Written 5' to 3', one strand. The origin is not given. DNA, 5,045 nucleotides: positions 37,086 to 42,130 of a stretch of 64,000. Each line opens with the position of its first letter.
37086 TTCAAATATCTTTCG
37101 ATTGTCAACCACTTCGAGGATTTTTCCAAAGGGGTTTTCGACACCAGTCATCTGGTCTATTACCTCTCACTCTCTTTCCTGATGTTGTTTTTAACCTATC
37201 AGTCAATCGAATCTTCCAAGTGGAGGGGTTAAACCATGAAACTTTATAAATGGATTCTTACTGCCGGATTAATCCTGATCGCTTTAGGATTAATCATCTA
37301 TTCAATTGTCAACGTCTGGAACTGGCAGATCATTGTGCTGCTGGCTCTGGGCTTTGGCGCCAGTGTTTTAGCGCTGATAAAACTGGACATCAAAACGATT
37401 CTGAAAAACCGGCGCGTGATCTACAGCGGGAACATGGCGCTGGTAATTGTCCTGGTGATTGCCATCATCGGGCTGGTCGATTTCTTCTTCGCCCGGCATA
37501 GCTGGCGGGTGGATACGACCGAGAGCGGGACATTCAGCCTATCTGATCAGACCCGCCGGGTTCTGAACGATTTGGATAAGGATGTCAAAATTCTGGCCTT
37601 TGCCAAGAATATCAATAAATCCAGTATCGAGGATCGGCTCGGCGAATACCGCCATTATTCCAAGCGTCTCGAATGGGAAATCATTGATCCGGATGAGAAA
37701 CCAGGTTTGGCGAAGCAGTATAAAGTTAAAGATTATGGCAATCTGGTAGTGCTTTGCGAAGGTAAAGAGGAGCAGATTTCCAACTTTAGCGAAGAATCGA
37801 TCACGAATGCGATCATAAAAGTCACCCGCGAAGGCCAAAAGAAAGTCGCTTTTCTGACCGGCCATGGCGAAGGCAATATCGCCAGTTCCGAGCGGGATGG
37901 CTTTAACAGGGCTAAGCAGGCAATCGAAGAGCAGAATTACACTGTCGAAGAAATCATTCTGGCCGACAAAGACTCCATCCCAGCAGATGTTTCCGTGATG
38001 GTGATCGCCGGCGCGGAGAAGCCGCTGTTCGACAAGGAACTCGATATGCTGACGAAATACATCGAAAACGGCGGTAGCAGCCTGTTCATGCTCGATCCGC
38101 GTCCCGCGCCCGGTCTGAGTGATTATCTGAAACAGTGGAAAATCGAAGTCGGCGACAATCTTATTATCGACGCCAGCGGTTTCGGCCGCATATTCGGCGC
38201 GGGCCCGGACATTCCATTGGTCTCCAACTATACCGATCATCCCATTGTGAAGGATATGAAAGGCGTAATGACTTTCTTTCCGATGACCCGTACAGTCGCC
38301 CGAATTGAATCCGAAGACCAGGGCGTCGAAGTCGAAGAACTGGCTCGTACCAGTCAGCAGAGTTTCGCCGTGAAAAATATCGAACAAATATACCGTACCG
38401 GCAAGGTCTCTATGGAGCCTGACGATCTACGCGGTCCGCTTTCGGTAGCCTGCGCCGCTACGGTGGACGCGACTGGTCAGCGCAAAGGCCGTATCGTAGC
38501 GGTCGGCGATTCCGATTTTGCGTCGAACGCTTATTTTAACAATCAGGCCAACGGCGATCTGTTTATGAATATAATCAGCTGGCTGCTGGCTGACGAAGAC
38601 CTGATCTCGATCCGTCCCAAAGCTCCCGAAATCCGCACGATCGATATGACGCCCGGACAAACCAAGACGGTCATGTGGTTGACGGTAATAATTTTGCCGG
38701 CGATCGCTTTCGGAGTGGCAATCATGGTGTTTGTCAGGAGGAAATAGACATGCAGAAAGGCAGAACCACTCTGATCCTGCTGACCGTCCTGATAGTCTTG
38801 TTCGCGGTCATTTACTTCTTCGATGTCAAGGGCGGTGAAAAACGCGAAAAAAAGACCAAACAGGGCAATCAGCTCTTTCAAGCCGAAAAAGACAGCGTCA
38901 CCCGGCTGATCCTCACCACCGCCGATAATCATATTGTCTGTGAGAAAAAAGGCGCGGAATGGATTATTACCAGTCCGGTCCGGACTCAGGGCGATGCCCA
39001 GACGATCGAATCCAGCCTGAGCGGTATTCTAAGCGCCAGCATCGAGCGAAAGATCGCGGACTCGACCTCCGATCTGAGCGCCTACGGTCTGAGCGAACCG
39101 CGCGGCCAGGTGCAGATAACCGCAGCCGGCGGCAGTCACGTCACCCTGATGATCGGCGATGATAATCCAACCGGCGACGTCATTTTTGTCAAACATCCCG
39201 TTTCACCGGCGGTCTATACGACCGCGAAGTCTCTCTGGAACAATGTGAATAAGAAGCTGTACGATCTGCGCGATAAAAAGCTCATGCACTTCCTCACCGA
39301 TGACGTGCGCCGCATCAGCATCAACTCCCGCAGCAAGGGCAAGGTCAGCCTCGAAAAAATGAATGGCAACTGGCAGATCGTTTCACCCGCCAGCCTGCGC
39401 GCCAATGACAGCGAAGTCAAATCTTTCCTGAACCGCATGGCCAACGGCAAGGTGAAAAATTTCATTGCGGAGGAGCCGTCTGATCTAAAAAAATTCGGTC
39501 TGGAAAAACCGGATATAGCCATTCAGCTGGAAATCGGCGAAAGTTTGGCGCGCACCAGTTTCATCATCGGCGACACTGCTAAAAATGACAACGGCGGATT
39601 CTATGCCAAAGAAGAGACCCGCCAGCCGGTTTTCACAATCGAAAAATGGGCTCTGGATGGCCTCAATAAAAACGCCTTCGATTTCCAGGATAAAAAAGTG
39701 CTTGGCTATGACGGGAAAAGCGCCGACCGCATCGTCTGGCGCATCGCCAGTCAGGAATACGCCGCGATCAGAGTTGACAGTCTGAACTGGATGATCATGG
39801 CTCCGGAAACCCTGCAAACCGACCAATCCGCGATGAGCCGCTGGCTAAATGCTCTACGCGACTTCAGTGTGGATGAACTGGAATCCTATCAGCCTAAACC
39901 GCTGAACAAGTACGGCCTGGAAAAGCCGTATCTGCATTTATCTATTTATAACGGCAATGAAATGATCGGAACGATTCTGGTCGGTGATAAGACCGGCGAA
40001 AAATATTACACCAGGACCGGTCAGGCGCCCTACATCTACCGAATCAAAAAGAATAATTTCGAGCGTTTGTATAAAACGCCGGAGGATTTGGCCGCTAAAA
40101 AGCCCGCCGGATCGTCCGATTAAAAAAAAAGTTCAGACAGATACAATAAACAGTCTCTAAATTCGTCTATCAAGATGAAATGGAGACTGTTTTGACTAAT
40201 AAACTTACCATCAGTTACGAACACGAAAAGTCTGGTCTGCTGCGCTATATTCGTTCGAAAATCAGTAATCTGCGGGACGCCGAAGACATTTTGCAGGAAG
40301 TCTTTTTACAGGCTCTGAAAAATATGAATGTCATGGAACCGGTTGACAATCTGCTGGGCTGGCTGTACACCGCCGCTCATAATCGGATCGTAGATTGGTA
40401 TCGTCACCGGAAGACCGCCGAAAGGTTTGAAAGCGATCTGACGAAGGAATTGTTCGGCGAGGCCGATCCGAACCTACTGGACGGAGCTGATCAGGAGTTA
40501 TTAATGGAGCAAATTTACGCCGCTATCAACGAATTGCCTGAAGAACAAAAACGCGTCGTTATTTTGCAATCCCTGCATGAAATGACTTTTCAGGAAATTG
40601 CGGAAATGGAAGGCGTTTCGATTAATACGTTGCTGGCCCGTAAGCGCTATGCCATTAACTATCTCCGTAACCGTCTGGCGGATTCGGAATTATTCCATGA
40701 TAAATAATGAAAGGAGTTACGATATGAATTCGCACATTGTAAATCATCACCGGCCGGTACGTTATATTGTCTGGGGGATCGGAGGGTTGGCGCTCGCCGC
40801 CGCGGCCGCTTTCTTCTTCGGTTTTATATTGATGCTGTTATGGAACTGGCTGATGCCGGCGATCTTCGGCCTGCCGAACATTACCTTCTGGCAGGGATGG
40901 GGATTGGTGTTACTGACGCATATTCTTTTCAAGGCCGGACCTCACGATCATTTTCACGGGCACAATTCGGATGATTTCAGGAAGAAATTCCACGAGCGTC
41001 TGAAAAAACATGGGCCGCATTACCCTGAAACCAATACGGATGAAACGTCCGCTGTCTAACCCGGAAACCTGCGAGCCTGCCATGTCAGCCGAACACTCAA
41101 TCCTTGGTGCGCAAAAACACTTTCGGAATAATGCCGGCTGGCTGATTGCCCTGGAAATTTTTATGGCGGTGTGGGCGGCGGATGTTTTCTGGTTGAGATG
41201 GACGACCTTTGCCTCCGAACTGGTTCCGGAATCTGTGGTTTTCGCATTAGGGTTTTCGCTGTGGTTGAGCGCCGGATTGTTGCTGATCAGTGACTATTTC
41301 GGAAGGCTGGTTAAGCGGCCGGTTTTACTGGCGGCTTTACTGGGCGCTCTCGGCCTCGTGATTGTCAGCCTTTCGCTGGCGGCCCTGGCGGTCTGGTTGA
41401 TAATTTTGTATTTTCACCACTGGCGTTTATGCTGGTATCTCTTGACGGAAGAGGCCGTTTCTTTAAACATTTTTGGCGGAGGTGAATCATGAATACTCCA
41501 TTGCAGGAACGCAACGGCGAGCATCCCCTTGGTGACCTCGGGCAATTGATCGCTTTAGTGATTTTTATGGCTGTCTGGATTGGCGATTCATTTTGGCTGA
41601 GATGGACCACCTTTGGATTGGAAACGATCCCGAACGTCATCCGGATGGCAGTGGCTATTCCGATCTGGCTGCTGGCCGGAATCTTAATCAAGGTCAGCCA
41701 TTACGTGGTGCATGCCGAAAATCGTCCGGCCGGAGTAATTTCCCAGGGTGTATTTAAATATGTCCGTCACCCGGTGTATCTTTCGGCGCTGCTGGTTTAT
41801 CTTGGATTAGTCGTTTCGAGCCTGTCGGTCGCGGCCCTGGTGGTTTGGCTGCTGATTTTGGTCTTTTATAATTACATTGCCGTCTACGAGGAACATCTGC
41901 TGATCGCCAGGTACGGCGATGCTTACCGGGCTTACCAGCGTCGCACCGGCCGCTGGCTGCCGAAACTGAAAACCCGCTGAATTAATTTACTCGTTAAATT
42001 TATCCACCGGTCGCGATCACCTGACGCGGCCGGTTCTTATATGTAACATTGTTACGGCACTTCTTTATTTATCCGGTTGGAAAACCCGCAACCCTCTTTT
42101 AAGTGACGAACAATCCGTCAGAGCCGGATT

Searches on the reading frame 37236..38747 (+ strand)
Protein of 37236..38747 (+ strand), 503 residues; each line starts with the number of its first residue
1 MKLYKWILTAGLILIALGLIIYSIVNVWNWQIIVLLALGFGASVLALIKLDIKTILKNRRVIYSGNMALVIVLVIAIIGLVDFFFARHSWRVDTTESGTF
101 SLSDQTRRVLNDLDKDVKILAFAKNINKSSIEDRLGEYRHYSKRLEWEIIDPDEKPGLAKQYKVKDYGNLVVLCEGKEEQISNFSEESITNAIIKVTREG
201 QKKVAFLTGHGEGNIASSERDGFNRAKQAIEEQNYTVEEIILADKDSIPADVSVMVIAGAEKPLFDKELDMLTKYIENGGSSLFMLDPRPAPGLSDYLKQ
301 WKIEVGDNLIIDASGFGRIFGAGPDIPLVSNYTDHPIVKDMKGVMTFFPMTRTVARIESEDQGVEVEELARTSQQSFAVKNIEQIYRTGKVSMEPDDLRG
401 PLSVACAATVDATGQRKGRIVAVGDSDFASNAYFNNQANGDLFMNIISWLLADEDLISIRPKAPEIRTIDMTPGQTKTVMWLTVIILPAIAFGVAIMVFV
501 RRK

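Call 10: search_protein_families(library=pfam, proteins=[window:37236-38747:+], max_evalue=0.001)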
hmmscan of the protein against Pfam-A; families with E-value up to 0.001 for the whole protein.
window:37236-38747:+ (503 aa): 4 families
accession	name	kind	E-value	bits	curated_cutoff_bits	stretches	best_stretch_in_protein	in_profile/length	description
PF09822.16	ABC_transp_aux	-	4.4e-34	118.5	34.7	1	201-445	1-287/288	ABC-type uncharacterized transport system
PF23357.1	DUF7088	-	2e-10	41.2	27.8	1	97-163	2-76/105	Domain of unknown function (DUF7088)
PF23355.1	IFT52_GIFT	-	6.2e-07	29.2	27.2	0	250-287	44-81/246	IFT52 GIFT domain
PF14258.12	DUF4350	-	2e-06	28.6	30.4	1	217-446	3-180/181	Domain of unknown function (DUF4350)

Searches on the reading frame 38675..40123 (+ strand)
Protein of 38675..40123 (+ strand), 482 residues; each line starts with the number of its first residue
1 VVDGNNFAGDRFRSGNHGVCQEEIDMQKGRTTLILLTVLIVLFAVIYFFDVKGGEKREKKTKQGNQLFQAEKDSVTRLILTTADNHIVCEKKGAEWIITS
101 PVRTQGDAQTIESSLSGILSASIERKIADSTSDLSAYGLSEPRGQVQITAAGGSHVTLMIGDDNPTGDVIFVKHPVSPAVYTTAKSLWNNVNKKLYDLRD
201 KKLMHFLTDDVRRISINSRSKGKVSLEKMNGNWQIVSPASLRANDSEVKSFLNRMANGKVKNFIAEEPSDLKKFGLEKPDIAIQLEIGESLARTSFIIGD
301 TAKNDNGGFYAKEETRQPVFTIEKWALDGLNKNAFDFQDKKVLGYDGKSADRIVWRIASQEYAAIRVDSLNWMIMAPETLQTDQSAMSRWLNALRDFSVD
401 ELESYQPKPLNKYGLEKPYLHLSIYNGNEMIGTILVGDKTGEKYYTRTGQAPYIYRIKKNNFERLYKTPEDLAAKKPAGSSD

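Call 10: search_protein_families(library=pfam, proteins=[window:38675-40123:+], max_evalue=0.001)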
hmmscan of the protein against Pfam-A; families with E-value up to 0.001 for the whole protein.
window:38675-40123:+ (482 aa): 1 family
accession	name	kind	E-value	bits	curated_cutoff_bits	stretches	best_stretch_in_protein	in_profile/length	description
PF14238.11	DUF4340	-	3.3e-61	207.1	25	3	96-229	1-132/183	Domain of unknown function (DUF4340)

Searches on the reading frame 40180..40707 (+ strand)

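Call 10: search_protein_families(library=pfam, proteins=[window:40180-40707:+], max_evalue=0.001)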
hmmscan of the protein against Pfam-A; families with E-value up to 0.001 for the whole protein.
window:40180-40707:+ (175 aa): 4 families
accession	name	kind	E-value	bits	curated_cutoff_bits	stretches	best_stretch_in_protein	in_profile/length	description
PF08281.18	Sigma70_r4_2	-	5.1e-11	42.5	25.7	1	110-150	2-42/54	Sigma-70, region 4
PF04542.20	Sigma70_r2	-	8.6e-11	41.9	24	1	13-78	2-69/71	Sigma-70 region 2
PF04545.22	Sigma70_r4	-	2.9e-07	30.4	24.1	1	115-163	1-49/50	Sigma-70, region 4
PF07638.17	Sigma70_ECF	-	4.1e-05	24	21.1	1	49-163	66-180/185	ECF sigma factor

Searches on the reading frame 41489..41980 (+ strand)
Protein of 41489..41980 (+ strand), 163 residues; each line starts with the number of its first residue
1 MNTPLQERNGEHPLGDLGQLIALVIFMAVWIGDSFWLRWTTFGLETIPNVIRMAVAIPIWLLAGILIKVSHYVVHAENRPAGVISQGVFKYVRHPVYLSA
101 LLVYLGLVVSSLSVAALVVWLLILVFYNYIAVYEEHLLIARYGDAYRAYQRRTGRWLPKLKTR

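Call 10: search_protein_families(library=pfam, proteins=[window:41489-41980:+], max_evalue=0.001)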
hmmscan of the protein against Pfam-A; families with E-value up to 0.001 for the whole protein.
window:41489-41980:+ (163 aa): 3 families
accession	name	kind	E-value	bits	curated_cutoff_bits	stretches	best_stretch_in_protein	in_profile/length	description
PF04191.18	PEMT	-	1.4e-08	35.6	25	1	82-144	41-104/105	Phospholipid methyltransferase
PF06966.17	DUF1295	-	6.7e-07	29.5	20.4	1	75-153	148-235/235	Protein of unknown function (DUF1295)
PF04140.19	ICMT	-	2.8e-05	24.9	24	1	78-138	30-93/95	Isoprenylcysteine carboxyl methyltransferase (ICMT) family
